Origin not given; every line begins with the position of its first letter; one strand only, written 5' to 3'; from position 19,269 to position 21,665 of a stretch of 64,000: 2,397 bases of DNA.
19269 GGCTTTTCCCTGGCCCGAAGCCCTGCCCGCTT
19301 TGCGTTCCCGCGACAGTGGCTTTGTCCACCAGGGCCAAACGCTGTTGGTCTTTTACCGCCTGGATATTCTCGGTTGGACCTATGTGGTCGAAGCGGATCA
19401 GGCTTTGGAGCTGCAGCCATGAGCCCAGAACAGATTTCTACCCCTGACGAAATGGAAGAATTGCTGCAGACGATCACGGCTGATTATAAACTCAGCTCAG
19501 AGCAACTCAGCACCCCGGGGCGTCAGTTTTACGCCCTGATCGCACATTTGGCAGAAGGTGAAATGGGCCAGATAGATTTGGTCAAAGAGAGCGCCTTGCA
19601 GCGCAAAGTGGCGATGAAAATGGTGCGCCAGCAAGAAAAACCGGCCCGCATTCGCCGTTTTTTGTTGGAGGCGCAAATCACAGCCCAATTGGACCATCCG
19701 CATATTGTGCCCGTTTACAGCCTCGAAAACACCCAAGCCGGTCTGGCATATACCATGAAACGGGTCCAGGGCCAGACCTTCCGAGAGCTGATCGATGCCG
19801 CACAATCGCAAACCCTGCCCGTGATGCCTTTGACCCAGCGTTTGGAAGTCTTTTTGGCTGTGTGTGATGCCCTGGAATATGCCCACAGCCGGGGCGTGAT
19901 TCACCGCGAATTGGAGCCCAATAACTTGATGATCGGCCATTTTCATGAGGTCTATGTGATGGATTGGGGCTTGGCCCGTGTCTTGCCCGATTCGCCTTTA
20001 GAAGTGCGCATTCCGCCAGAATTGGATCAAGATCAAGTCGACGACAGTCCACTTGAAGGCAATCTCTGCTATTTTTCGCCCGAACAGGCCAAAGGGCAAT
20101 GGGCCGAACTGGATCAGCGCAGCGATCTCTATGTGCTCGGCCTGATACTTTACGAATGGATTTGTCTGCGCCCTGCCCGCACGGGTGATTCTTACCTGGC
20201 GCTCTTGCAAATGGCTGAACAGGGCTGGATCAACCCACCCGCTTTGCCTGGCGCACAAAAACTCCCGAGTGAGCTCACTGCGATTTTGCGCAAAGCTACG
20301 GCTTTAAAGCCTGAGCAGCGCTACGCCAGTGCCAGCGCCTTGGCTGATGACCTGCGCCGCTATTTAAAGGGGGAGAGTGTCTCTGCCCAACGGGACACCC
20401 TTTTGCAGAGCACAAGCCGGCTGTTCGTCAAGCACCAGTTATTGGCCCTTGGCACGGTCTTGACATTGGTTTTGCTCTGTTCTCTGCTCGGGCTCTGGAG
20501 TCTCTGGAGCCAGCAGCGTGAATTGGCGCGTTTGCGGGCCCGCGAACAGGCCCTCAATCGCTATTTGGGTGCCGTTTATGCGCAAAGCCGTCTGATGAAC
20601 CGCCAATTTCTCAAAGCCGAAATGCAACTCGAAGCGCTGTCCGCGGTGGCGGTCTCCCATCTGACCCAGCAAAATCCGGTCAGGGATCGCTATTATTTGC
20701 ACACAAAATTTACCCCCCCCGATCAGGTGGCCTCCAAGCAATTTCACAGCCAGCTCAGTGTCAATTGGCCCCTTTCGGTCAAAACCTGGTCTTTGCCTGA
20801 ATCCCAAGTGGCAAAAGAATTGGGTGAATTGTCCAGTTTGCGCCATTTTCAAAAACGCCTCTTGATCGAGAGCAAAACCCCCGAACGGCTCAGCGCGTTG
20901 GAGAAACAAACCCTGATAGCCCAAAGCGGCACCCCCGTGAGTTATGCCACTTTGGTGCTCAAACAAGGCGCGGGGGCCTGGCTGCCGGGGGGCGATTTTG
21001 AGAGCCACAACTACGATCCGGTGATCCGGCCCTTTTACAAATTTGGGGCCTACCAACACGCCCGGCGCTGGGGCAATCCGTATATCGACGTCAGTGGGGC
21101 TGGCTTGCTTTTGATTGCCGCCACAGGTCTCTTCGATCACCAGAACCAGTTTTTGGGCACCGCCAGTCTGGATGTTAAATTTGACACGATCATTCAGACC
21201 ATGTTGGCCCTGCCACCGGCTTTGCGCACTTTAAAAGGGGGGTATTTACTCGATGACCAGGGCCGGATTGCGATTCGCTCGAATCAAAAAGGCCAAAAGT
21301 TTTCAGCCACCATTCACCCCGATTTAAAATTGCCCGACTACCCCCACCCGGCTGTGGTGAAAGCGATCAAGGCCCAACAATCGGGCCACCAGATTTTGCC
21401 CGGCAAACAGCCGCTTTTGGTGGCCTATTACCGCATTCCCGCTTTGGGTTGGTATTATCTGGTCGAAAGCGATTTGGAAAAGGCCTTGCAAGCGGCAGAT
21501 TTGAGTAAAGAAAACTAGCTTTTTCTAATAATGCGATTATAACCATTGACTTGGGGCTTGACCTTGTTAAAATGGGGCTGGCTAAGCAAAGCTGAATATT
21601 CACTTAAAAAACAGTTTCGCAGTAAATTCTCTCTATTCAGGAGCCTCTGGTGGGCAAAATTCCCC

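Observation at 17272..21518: Cache-domain Ser/Thr kinase plus catalytically degenerate paralog, overlap-coupled to carB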

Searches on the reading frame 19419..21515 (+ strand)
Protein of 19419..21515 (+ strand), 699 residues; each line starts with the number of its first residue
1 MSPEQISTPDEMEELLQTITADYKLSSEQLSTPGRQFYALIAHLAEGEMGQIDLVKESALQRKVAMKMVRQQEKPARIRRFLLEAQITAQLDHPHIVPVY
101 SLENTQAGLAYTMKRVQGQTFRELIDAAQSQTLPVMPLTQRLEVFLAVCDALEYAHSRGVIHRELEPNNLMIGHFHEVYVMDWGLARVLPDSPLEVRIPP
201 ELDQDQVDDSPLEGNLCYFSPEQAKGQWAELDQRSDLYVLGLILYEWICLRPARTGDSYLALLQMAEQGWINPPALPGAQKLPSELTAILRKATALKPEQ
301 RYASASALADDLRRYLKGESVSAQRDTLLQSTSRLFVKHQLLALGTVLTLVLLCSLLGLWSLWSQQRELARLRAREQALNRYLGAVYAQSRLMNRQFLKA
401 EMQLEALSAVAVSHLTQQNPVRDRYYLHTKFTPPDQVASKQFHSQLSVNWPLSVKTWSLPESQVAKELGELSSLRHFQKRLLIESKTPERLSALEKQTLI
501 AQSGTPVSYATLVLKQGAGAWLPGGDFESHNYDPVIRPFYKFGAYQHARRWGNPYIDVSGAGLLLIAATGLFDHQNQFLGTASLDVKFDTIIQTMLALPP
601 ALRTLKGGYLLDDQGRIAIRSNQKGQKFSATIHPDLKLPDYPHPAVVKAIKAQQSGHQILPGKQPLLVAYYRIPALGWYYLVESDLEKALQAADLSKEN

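Call 7: search_protein_families(library=pfam, proteins=[window:19419-21515:+], max_evalue=0.01)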
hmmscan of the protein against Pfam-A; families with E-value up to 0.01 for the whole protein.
window:19419-21515:+ (699 aa): 5 families
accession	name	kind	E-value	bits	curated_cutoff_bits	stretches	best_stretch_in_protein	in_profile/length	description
PF00069.31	Pkinase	-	4.2e-28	98.9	31.7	1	39-309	2-259/263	Protein kinase domain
PF07714.23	PK_Tyr_Ser-Thr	-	2.2e-21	76.8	23.1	1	41-302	4-249/258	Protein tyrosine and serine/threonine kinase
PF02743.24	dCache_1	-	1.1e-08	35.3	45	1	534-682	95-239/240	Cache domain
PF22673.2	MCP-like_PDC_1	-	0.00037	21.3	27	1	528-591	49-111/113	Methyl-accepting chemotaxis protein-like, first PDC sensor domain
PF01636.29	APH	-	0.0053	17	23.2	0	138-188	147-199/239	Phosphotransferase enzyme family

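Call 9: search_solved_structures(query=window:19419-21515:+, show_alignments=2, max_evalue=0.00001)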
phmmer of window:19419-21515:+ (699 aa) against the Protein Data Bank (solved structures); distinct sequences matched with E-value up to 0.00001: 1172 (the best 60 are shown).
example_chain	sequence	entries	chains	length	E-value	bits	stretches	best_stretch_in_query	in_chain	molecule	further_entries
3orm_A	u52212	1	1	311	1.6e-37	132.5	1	38-325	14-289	Serine/threonine protein kinase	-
1mru_A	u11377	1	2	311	2.1e-37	132.1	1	38-325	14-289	Probable serine/threonine-protein kinase pknB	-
5u94_A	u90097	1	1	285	1.5e-36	129.2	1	38-319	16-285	Serine/threonine-protein kinase PknB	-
3ori_A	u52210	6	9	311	2.6e-36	128.4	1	38-325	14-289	Serine/threonine protein kinase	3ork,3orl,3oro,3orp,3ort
1o6y_A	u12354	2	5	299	3.5e-36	128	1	37-315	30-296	SERINE/THREONINE-PROTEIN KINASE PKNB | Probable serine/threonine-protein kinase pknB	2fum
6b2p_A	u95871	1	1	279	4.1e-36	127.8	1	38-315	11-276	Serine/threonine-protein kinase PknB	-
3f61_A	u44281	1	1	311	1e-35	126.5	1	38-325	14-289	Serine/threonine-protein kinase pknB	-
3f69_A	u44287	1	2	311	2.5e-35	125.2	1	38-325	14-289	Serine/threonine-protein kinase pknB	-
6i2p_A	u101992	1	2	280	3.6e-35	124.7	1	38-315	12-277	Serine/threonine-protein kinase PknB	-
9ruj_A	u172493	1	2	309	5.5e-25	91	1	38-315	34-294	Serine/threonine-protein kinase StkP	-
9ru3_A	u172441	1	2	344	3.7e-24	88.3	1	38-317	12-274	Serine/threonine-protein kinase StkP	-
9ruk_A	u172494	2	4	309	3.8e-24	88.2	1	38-315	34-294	Serine/threonine-protein kinase StkP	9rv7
9ymt_A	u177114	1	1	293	5.5e-24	87.7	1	36-316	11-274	Serine/Threonine Kinase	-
4eqm_A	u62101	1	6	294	5.6e-24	87.7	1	36-317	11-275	Protein kinase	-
9tmq_A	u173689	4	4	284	3.5e-21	78.4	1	38-313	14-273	Serine/threonine-protein kinase PknA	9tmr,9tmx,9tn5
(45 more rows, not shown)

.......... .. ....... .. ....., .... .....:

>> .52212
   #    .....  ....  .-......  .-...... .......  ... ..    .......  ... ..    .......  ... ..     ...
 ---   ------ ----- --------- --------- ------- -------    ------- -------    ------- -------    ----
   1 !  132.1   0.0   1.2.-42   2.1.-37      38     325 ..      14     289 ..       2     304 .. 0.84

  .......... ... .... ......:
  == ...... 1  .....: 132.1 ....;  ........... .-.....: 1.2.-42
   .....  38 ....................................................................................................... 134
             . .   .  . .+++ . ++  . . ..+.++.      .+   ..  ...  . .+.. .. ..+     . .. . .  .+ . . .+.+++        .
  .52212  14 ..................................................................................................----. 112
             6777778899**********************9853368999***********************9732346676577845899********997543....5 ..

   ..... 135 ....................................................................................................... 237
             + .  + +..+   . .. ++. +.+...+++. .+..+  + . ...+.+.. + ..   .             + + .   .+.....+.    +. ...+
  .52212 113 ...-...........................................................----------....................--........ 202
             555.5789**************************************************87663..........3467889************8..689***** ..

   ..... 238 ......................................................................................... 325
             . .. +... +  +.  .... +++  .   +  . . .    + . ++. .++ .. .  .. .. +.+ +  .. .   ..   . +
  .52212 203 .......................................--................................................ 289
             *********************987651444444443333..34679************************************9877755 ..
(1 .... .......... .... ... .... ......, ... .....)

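Call 10: find_homologous_proteins(query=window:19419-21515:+, max_evalue=1e-10)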
Query window:19419-21515:+ (699 aa): 6641 proteins with E <= 1e-10 among 8000 candidates; the best 120 are listed.
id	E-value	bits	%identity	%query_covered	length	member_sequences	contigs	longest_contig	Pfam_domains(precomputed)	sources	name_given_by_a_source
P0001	0.0e+0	1566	100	100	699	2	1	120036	PF07714.24,PF00069.32,PF02743.25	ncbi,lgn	-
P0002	0.0e+0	1499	97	99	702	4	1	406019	PF07714.24,PF00069.32,PF02743.25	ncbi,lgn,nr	ncbi:MAG: protein kinase [Candidatus Sericytochromatia bacterium]|nr:protein kinase [Candidatus Seri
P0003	0.0e+0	1313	85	99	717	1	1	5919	PF07714.24,PF00069.32,PF02743.25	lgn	-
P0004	0.0e+0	1268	82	99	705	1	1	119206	PF07714.24,PF00069.32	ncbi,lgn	ncbi:MAG: protein kinase [Candidatus Sericytochromatia bacterium]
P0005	0.0e+0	1198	77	99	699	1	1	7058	PF07714.24,PF00069.32,PF02743.25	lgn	-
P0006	1.6e-284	964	64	98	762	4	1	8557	PF07714.24,PF00069.32,PF02743.25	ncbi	ncbi:MAG TPA: serine/threonine protein kinase [Candidatus Obscuribacterales bacterium]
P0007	4.5e-273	926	62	97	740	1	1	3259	PF07714.24,PF00069.32,PF02743.25,PF22673.3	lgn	-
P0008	2.3e-231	788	52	97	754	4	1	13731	PF07714.24,PF00069.32,PF02743.25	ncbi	-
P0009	3.7e-154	533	42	93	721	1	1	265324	PF07714.24,PF00069.32,PF02743.25,PF01636.30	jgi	jgi:eukaryotic-like serine/threonine-protein kinase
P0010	9.0e-147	508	40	98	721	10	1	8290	PF07714.24,PF00069.32,PF02743.25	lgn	-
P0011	7.3e-139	482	39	98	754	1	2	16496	PF07714.24,PF00069.32,PF02743.25,PF22673.3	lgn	-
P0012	6.1e-133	463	40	93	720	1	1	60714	PF07714.24,PF00069.32,PF02743.25,PF01636.30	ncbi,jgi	jgi:serine/threonine protein kinase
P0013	9.1e-132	459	40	93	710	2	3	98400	PF07714.24,PF00069.32,PF02743.25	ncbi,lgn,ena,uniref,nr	ncbi:hypothetical protein COW36_13265 [bacterium (Candidatus Blackallbacteria) CG17_big_fil_post_rev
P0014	4.0e-131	457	40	96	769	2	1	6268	PF07714.24,PF00069.32,PF02743.25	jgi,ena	-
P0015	2.9e-129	451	40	94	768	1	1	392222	PF07714.24,PF00069.32,PF02743.25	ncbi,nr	ncbi:MAG: hypothetical protein KatS3mg102_1596 [Planctomycetota bacterium]|nr:MAG: hypothetical prot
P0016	9.9e-129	449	39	98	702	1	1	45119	PF07714.24,PF00069.32,PF02743.25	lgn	-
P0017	1.3e-128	448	40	97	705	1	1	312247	PF07714.24,PF00069.32,PF02743.25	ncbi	ncbi:MAG: serine/threonine protein kinase [Candidatus Sericytochromatia bacterium]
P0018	2.0e-128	448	39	95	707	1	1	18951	PF07714.24,PF00069.32,PF02743.25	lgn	-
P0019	4.0e-128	447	36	100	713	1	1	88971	PF07714.24,PF00069.32,PF02743.25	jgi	jgi:eukaryotic-like serine/threonine-protein kinase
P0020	7.5e-126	439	36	94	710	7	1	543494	PF07714.24,PF00069.32,PF02743.25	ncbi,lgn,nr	ncbi:MAG: protein kinase [Candidatus Sericytochromatia bacterium]|nr:protein kinase [Candidatus Seri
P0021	1.6e-125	438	40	92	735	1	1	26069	PF07714.24,PF00069.32,PF02743.25,PF22673.3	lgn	-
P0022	2.1e-124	435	37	94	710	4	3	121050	PF07714.24,PF00069.32,PF02743.25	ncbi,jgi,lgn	jgi:serine/threonine protein kinase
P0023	2.1e-124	434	37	96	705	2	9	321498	PF07714.24,PF00069.32,PF02743.25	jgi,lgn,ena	-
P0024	1.0e-122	429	37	98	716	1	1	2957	PF07714.24,PF00069.32,PF02743.25,PF22673.3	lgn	-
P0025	1.5e-122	428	37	94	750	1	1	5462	PF07714.24,PF00069.32,PF02743.25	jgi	jgi:serine/threonine-protein kinase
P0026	1.3e-121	425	38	94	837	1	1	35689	PF07714.24,PF00069.32,PF02743.25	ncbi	-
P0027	8.4e-121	423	37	93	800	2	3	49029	PF07714.24,PF00069.32,PF02743.25,PF22673.3,PF01636.30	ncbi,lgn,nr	ncbi:MAG: serine/threonine protein kinase [Candidatus Competibacter sp.]|nr:serine/threonine protein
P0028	3.9e-120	420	38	93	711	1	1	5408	PF07714.24,PF00069.32,PF02743.25,PF22673.3,PF01636.30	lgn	-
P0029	4.8e-120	420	39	94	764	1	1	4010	PF07714.24,PF00069.32,PF02743.25,PF01636.30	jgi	jgi:serine/threonine-protein kinase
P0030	6.3e-120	420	37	98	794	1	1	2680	PF07714.24,PF00069.32,PF02743.25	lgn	-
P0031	2.0e-119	418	37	94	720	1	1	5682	PF07714.24,PF00069.32,PF02743.25,PF22673.3,PF01636.30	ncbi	-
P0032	2.5e-119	418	39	95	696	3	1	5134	PF07714.24,PF00069.32,PF02743.25,PF22673.3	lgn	-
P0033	4.7e-119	417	38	92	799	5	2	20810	PF07714.24,PF00069.32,PF02743.25,PF22673.3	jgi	jgi:serine/threonine-protein kinase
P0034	7.3e-119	416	37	95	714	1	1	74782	PF07714.24,PF00069.32,PF02743.25,PF22673.3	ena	-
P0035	1.0e-118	416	37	96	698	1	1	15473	PF07714.24,PF00069.32,PF02743.25,PF22673.3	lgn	-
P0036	1.4e-118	415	35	94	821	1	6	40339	PF07714.24,PF00069.32,PF02743.25,PF01636.30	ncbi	-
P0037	2.9e-118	414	36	95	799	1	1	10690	PF07714.24,PF00069.32,PF02743.25,PF22673.3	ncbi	-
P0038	3.3e-118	414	37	94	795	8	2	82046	PF07714.24,PF00069.32,PF02743.25,PF22673.3,PF13719.11,PF13717.12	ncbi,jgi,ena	jgi:eukaryotic-like serine/threonine-protein kinase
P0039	5.5e-118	413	38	92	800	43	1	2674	PF07714.24,PF00069.32,PF02743.25,PF22673.3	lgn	-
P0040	7.8e-118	413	36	99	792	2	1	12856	PF07714.24,PF00069.32,PF02743.25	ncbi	ncbi:MAG: serine/threonine protein kinase [Candidatus Sericytochromatia bacterium]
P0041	1.2e-117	412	35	98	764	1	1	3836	PF07714.24,PF00069.32,PF02743.25,PF01636.30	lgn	-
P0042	1.2e-117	412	38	94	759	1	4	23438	PF07714.24,PF00069.32,PF02743.25,PF01636.30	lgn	-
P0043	2.1e-117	411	37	93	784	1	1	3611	PF07714.24,PF00069.32,PF02743.25,PF22673.3,PF01636.30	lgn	-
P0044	2.4e-117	411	37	93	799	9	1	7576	PF07714.24,PF00069.32,PF02743.25,PF22673.3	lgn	-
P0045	3.4e-117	411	37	94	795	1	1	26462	PF07714.24,PF00069.32,PF02743.25,PF22673.3,PF13719.11,PF13717.12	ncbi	-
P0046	6.1e-117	410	35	99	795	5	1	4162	PF07714.24,PF00069.32,PF02743.25,PF22673.3,PF13719.11,PF13717.12,PF01636.30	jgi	jgi:serine/threonine-protein kinase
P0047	6.7e-117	410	37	94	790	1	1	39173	PF07714.24,PF00069.32,PF02743.25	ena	-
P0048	7.1e-117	410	38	94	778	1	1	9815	PF07714.24,PF00069.32,PF02743.25,PF01636.30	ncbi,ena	-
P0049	9.8e-117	409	38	96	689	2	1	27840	PF07714.24,PF00069.32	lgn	-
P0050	1.1e-116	409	36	94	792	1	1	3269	PF07714.24,PF00069.32,PF02743.25,PF22673.3,PF13719.11,PF13717.12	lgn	-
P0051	2.5e-116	408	35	93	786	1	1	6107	PF07714.24,PF00069.32,PF02743.25,PF22673.3,PF13719.11,PF13717.12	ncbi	-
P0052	1.0e-115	406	37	93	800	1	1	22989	PF07714.24,PF00069.32,PF02743.25,PF22673.3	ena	-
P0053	3.7e-115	404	37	93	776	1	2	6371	PF07714.24,PF00069.32,PF02743.25,PF22673.3,PF01636.30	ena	-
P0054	5.3e-115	403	36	93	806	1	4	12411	PF07714.24,PF00069.32,PF02743.25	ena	-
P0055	5.5e-115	403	37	93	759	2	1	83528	PF07714.24,PF00069.32,PF02743.25,PF22673.3,PF01636.30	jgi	jgi:eukaryotic-like serine/threonine-protein kinase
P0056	1.2e-114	402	35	93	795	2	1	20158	PF07714.24,PF00069.32,PF02743.25,PF22673.3,PF13719.11,PF13717.12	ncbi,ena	-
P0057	2.4e-114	401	35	93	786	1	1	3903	PF07714.24,PF00069.32,PF02743.25,PF22673.3,PF13719.11,PF13717.12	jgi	-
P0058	3.9e-114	401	35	96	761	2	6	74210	PF07714.24,PF00069.32,PF02743.25,PF22673.3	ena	-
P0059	4.4e-114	400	36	93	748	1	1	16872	PF07714.24,PF00069.32,PF02743.25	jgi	jgi:serine/threonine-protein kinase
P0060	4.7e-114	400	36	93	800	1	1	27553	PF07714.24,PF00069.32,PF02743.25,PF22673.3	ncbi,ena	-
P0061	5.7e-114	400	39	94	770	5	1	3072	PF07714.24,PF00069.32,PF02743.25,PF22673.3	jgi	jgi:serine/threonine protein kinase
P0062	6.6e-114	400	37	94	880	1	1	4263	PF07714.24,PF00069.32,PF02743.25,PF22673.3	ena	-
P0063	8.2e-114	399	35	94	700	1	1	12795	PF07714.24,PF00069.32,PF02743.25,PF22673.3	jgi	-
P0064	9.5e-114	399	38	94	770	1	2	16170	PF07714.24,PF00069.32,PF02743.25,PF22673.3,PF01636.30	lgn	-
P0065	9.8e-114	399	35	93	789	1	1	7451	PF07714.24,PF00069.32,PF02743.25,PF22673.3,PF13719.11,PF13717.12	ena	-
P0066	1.0e-113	399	36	94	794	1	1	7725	PF07714.24,PF00069.32,PF02743.25,PF22673.3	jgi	jgi:serine/threonine-protein kinase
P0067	1.4e-113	399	35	94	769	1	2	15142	PF07714.24,PF00069.32,PF02743.25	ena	-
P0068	2.0e-113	398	38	93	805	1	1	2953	PF07714.24,PF00069.32,PF02743.25,PF22673.3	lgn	-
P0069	2.4e-113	398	34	97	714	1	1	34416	PF07714.24,PF00069.32,PF02743.25,PF22673.3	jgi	jgi:serine/threonine-protein kinase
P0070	2.6e-113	398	36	94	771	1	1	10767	PF07714.24,PF00069.32,PF02743.25,PF22673.3,PF01636.30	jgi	jgi:serine/threonine protein kinase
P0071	7.7e-113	396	35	93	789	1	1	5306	PF07714.24,PF00069.32,PF02743.25,PF22673.3,PF13719.11,PF13717.12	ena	-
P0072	7.7e-113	396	36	93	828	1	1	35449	PF07714.24,PF00069.32,PF02743.25,PF01636.30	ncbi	-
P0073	9.0e-113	396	35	93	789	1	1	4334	PF07714.24,PF00069.32,PF02743.25,PF22673.3,PF13719.11,PF13717.12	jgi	-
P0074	1.3e-112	396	37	94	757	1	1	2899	PF07714.24,PF00069.32,PF02743.25,PF22673.3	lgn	-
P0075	1.3e-112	396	36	93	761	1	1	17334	PF07714.24,PF00069.32,PF02743.25,PF22673.3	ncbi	-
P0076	2.1e-112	395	36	94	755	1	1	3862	PF07714.24,PF00069.32,PF02743.25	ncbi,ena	-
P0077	2.6e-112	395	36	94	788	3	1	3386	PF07714.24,PF00069.32,PF02743.25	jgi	jgi:tRNA A-37 threonylcarbamoyl transferase component Bud32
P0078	3.1e-112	394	37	94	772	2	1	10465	PF07714.24,PF00069.32,PF02743.25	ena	-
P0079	4.7e-112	394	36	94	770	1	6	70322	PF07714.24,PF00069.32,PF02743.25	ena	-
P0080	9.6e-112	393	35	93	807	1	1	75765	PF07714.24,PF00069.32,PF02743.25,PF22673.3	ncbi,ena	-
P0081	1.1e-111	393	37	93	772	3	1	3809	PF07714.24,PF00069.32,PF02743.25,PF01636.30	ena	-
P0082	1.1e-111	392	35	93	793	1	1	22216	PF07714.24,PF00069.32,PF02743.25,PF13719.11,PF13717.12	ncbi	-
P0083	5.1e-111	390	36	95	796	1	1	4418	PF07714.24,PF00069.32,PF02743.25,PF01636.30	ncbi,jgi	jgi:tRNA A-37 threonylcarbamoyl transferase component Bud32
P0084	5.5e-111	390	35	92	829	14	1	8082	PF07714.24,PF00069.32,PF02743.25,PF01636.30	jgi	jgi:serine/threonine-protein kinase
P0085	6.5e-111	390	37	93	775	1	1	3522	PF07714.24,PF00069.32,PF02743.25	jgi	-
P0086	9.1e-111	389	36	95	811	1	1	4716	PF07714.24,PF00069.32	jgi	jgi:eukaryotic-like serine/threonine-protein kinase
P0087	1.1e-110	389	35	99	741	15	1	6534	PF07714.24,PF00069.32,PF02743.25,PF22673.3,PF13719.11,PF13717.12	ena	-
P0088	6.3e-110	387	35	93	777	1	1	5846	PF07714.24,PF00069.32,PF02743.25,PF22673.3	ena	-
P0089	1.0e-109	386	35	94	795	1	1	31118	PF07714.24,PF00069.32,PF02743.25,PF22673.3,PF13719.11,PF13717.12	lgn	-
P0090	1.3e-109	386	37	92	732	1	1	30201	PF07714.24,PF00069.32,PF02743.25,PF22673.3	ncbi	-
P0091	1.8e-109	385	35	98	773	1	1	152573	PF07714.24,PF00069.32,PF02743.25,PF01636.30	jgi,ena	-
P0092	2.3e-109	385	36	93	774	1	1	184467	PF07714.24,PF00069.32,PF02743.25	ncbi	-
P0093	2.4e-109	385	36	94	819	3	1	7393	PF07714.24,PF00069.32,PF02743.25,PF22673.3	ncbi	-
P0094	5.4e-109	384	36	93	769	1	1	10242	PF07714.24,PF00069.32,PF02743.25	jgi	jgi:eukaryotic-like serine/threonine-protein kinase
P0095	1.0e-108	383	35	93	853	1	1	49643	PF07714.24,PF00069.32,PF02743.25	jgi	jgi:serine/threonine-protein kinase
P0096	1.7e-108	382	35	93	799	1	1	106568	PF07714.24,PF00069.32,PF02743.25,PF22673.3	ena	-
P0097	2.6e-108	381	35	94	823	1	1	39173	PF07714.24,PF00069.32,PF02743.25,PF22673.3,PF01636.30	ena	-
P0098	3.3e-108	381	35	95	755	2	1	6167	PF07714.24,PF00069.32,PF02743.25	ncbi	-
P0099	4.0e-108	381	34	96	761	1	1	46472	PF07714.24,PF00069.32,PF02743.25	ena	-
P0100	6.5e-108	380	35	96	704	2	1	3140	PF07714.24,PF00069.32,PF02743.25,PF01636.30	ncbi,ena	-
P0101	9.9e-108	379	37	92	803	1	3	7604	PF07714.24,PF00069.32,PF02743.25,PF22673.3,PF01636.30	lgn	-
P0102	1.0e-107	379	36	98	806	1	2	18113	PF07714.24,PF00069.32,PF02743.25,PF22673.3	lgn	-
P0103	1.4e-107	379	35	93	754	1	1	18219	PF07714.24,PF00069.32,PF02743.25,PF01636.30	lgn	-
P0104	1.6e-107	379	36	94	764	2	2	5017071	PF07714.24,PF00069.32,PF02743.25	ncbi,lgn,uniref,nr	ncbi:serine/threonine protein kinase [Thiocystis violascens]|uniref:Serine/threonine protein kinase 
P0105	2.3e-107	378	34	94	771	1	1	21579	PF07714.24,PF00069.32,PF02743.25,PF22673.3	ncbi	-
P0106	2.6e-107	378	37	92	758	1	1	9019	PF07714.24,PF00069.32,PF02743.25,PF22673.3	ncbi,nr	ncbi:MAG: hypothetical protein D6776_01805 [Planctomycetota bacterium]|nr:MAG: hypothetical protein 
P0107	6.7e-107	377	36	93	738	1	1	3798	PF07714.24,PF00069.32,PF02743.25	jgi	jgi:serine/threonine-protein kinase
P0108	9.6e-107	376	35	95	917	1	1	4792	PF07714.24,PF00069.32,PF02743.25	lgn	-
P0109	3.9e-106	374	34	94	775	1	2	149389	PF07714.24,PF00069.32,PF02743.25,PF22673.3,PF13719.11,PF13717.12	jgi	jgi:eukaryotic-like serine/threonine-protein kinase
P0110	6.5e-106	373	34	93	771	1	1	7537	PF07714.24,PF00069.32,PF02743.25,PF22673.3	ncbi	-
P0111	7.0e-106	373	34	98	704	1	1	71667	PF07714.24,PF00069.32,PF02743.25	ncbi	-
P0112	1.1e-105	373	36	93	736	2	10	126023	PF07714.24,PF00069.32,PF02743.25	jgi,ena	jgi:serine/threonine-protein kinase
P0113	1.7e-105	372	36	94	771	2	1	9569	PF07714.24,PF00069.32,PF02743.25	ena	-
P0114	5.4e-105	370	37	94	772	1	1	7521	PF07714.24,PF00069.32,PF02743.25,PF22673.3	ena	-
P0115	5.8e-105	370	37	85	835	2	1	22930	PF07714.24,PF00069.32,PF02743.25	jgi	-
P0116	6.2e-105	370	34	98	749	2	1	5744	PF07714.24,PF00069.32,PF02743.25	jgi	jgi:type II secretory pathway pseudopilin PulG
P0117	1.2e-104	369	36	92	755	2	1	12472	PF07714.24,PF00069.32,PF02743.25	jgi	-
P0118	1.3e-104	369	34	96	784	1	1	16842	PF07714.24,PF00069.32,PF02743.25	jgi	jgi:serine/threonine-protein kinase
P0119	1.3e-104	369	35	93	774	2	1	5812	PF07714.24,PF00069.32,PF02743.25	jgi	-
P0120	1.7e-104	369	36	97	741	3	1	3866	PF07714.24,PF00069.32,PF02743.25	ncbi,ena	-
